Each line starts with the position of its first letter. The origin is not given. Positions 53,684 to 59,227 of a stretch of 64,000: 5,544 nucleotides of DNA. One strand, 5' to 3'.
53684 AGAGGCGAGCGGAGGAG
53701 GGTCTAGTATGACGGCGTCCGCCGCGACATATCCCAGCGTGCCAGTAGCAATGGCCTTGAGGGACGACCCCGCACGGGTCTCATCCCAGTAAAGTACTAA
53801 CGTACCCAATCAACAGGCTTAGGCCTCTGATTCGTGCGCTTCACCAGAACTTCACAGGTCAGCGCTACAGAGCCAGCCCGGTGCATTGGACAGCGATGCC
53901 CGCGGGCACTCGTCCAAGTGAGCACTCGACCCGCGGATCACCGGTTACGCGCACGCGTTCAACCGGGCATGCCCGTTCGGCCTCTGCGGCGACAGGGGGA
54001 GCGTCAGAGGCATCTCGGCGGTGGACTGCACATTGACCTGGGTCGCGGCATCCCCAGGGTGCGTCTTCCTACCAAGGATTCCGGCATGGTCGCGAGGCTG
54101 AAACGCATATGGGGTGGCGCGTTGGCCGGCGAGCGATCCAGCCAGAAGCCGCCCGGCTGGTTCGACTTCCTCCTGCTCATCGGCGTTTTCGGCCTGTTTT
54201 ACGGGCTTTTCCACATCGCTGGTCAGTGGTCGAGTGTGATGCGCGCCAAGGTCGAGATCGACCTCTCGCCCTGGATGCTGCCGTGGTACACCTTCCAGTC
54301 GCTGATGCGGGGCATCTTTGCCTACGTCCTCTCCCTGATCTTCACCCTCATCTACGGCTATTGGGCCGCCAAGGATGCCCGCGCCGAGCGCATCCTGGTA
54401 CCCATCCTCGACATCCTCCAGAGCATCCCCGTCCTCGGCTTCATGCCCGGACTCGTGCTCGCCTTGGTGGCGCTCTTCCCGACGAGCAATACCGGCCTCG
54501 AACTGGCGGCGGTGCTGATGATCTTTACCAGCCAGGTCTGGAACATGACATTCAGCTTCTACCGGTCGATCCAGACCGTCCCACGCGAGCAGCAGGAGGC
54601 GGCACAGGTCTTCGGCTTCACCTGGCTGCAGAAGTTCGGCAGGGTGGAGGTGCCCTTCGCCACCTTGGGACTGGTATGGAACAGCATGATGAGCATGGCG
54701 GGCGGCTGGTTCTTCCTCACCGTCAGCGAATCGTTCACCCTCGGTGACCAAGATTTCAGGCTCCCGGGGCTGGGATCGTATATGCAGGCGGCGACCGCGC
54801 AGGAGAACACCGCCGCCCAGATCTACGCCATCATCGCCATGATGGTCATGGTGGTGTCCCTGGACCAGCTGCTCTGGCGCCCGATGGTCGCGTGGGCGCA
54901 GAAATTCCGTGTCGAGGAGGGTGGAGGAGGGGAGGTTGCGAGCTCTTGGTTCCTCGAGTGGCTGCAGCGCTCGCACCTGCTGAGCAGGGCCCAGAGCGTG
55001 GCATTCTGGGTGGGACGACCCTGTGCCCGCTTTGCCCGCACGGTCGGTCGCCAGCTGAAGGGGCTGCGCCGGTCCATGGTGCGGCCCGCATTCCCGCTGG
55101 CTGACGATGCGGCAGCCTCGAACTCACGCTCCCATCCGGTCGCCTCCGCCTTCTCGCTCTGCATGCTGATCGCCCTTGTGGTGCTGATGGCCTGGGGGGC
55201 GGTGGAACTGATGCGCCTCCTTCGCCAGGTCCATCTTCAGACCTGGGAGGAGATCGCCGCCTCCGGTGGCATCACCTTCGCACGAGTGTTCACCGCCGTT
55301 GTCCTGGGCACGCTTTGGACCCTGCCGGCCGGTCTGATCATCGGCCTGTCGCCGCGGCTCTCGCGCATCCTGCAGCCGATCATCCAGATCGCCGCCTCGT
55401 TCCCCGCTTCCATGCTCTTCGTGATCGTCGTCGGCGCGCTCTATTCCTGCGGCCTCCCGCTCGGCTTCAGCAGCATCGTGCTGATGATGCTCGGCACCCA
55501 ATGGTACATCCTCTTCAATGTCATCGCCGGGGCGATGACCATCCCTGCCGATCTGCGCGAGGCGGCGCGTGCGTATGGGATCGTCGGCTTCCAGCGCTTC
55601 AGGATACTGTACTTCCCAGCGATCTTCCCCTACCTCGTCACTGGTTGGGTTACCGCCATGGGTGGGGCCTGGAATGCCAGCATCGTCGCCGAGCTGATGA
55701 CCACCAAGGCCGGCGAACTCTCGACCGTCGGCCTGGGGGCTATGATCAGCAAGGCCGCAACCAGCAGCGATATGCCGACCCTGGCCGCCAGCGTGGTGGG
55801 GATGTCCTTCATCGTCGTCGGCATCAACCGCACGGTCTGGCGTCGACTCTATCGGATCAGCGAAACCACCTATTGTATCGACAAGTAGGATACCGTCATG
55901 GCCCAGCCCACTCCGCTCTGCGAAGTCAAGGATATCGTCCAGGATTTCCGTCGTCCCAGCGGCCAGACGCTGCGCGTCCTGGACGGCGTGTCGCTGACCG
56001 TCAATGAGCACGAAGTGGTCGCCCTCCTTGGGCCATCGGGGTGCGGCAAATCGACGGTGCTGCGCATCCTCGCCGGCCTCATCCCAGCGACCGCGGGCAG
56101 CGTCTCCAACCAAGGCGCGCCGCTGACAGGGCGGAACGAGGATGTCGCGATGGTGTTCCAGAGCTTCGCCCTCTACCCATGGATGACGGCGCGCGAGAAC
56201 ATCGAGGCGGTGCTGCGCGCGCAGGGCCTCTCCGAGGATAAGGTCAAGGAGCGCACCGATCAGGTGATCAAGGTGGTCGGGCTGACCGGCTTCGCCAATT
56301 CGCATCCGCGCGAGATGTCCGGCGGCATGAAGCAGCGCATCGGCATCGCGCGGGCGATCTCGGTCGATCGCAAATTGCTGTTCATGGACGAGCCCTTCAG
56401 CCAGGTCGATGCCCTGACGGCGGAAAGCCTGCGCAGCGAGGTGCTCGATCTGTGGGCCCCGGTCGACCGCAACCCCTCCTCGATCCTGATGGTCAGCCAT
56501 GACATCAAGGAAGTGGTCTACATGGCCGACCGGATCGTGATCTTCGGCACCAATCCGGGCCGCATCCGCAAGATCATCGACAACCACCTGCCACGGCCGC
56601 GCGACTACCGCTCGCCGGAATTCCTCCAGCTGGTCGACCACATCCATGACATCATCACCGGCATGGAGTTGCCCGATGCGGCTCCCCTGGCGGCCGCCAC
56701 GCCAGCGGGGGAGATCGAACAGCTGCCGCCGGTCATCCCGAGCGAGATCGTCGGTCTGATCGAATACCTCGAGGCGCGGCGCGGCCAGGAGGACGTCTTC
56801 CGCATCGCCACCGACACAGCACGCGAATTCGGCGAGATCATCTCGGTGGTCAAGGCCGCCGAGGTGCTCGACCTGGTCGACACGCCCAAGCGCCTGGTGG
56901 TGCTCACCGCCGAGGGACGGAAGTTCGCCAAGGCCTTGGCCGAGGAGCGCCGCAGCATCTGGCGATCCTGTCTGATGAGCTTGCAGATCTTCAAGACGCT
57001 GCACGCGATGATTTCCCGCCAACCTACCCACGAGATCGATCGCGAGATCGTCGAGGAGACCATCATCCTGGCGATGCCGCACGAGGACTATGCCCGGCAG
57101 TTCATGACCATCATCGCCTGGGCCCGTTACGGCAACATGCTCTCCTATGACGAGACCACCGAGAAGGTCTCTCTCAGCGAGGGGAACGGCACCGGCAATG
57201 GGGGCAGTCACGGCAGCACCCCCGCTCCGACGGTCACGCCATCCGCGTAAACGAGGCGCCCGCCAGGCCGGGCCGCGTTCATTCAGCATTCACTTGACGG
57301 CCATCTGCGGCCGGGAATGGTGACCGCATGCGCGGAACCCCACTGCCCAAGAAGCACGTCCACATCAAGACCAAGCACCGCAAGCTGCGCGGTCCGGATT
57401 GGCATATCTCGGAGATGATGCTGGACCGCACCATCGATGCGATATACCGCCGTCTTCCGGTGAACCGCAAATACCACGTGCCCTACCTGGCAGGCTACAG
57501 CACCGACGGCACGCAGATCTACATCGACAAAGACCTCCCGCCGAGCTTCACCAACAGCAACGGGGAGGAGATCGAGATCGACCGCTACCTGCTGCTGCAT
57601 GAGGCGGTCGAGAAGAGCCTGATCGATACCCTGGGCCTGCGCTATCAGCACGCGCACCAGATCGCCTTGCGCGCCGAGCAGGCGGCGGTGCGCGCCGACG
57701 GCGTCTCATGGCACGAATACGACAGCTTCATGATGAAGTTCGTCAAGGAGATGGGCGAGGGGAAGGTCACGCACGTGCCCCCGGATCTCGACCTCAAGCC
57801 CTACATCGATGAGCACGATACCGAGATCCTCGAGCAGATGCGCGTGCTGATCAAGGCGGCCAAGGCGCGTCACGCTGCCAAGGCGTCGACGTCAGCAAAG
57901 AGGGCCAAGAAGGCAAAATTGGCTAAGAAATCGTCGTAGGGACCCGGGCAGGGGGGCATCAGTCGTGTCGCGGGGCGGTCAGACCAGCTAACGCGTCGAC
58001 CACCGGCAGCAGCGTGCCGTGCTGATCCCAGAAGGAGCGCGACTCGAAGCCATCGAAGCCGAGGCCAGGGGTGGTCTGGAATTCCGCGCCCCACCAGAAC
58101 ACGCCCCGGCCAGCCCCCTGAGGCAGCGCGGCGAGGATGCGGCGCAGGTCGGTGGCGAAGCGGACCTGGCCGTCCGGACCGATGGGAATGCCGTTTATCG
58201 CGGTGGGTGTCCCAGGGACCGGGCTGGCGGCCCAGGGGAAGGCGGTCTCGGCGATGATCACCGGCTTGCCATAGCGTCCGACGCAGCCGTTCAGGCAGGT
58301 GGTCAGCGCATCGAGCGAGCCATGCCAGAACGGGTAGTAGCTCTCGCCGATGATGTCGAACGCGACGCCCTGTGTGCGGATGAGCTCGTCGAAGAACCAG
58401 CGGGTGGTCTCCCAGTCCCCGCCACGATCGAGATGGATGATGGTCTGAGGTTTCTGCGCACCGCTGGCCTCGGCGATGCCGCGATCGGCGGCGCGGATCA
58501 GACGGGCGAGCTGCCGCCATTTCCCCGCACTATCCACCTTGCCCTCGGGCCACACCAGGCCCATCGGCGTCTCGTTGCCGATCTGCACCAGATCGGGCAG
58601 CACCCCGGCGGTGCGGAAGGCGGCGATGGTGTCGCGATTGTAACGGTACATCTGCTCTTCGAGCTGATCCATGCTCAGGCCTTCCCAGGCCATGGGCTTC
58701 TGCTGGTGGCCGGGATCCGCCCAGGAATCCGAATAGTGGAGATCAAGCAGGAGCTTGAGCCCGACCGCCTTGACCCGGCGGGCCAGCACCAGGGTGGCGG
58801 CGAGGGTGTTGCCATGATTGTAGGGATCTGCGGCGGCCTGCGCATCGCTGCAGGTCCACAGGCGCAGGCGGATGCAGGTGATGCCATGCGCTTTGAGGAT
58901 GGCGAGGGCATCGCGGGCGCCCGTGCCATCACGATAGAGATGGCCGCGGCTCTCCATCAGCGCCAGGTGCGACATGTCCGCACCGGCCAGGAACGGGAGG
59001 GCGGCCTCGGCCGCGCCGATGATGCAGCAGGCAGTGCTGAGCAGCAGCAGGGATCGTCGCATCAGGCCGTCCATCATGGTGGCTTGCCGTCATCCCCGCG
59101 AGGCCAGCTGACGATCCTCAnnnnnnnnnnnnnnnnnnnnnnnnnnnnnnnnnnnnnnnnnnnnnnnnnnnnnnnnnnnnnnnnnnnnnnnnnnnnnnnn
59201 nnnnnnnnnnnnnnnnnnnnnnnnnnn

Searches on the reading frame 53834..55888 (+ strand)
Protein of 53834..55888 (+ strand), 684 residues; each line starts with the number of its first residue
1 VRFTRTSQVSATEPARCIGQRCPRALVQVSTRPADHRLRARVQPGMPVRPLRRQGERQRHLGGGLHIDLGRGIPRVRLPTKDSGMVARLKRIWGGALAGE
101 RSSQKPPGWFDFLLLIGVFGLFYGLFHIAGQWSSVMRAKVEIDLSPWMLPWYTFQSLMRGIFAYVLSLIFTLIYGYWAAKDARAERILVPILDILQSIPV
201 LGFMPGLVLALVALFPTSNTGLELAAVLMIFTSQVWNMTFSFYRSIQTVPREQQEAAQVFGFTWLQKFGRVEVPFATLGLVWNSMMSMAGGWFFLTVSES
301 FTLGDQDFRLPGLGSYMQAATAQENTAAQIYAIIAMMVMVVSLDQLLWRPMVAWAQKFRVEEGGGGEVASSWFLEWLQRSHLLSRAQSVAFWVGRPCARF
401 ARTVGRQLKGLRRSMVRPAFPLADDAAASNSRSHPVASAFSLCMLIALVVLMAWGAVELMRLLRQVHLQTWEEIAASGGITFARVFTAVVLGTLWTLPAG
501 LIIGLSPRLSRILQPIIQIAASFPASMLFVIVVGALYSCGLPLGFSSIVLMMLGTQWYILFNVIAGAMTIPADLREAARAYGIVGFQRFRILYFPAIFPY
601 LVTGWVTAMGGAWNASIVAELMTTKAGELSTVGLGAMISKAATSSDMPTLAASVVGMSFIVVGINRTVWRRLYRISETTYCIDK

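Call 12: search_protein_families(library=pfam, proteins=[window:53834-55888:+], max_evalue=0.001)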
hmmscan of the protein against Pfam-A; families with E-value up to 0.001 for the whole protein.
window:53834-55888:+ (684 aa): 1 family
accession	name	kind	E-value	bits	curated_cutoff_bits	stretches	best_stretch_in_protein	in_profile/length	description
PF00528.27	BPD_transp_1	-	8.4e-33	114.1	26.4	2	497-665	2-168/184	Binding-protein-dependent transport system inner membrane component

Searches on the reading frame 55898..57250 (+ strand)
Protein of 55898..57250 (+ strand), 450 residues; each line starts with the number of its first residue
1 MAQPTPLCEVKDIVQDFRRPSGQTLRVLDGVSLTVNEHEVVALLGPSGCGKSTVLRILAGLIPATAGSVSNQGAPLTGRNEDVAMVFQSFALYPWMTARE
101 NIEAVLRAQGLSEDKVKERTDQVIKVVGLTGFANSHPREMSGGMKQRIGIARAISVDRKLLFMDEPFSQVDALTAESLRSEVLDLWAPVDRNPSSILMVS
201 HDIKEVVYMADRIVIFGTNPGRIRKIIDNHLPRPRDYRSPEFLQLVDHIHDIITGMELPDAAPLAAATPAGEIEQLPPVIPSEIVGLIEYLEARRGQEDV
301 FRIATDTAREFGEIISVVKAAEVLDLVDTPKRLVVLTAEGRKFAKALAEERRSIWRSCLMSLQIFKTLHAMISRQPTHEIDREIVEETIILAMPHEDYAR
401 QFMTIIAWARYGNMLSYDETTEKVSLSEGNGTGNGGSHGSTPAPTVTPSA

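Call 12: search_protein_families(library=pfam, proteins=[window:55898-57250:+], max_evalue=0.001)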
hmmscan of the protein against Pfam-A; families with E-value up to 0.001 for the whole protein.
window:55898-57250:+ (450 aa): 5 families
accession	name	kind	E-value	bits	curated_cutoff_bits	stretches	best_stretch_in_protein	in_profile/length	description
PF00005.33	ABC_tran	-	3.6e-33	115.5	25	1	28-167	1-136/137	ABC transporter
PF09821.14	AAA_assoc_C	-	8.4e-23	81.7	27.6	1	302-418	2-119/119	C-terminal AAA-associated domain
PF13304.12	AAA_21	-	1.1e-05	26.2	27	0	41-61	2-22/304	AAA domain, putative AbiEii toxin, Type IV TA system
PF20703.3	nSTAND1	-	1.6e-05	25.2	27.1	1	32-72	27-60/379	Novel STAND NTPase 1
PF03215.21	Rad17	-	8.3e-05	23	23.8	1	27-60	34-67/186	Rad17 P-loop domain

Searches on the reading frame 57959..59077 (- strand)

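Call 12: search_protein_families(library=pfam, proteins=[window:57959-59077:-], max_evalue=0.001)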
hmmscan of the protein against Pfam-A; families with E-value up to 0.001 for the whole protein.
window:57959-59077:- (372 aa): 1 family
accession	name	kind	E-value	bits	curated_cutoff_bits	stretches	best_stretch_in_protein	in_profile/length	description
PF07745.19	Glyco_hydro_53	-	1.2e-82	278.1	24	1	31-361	2-338/340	Glycosyl hydrolase family 53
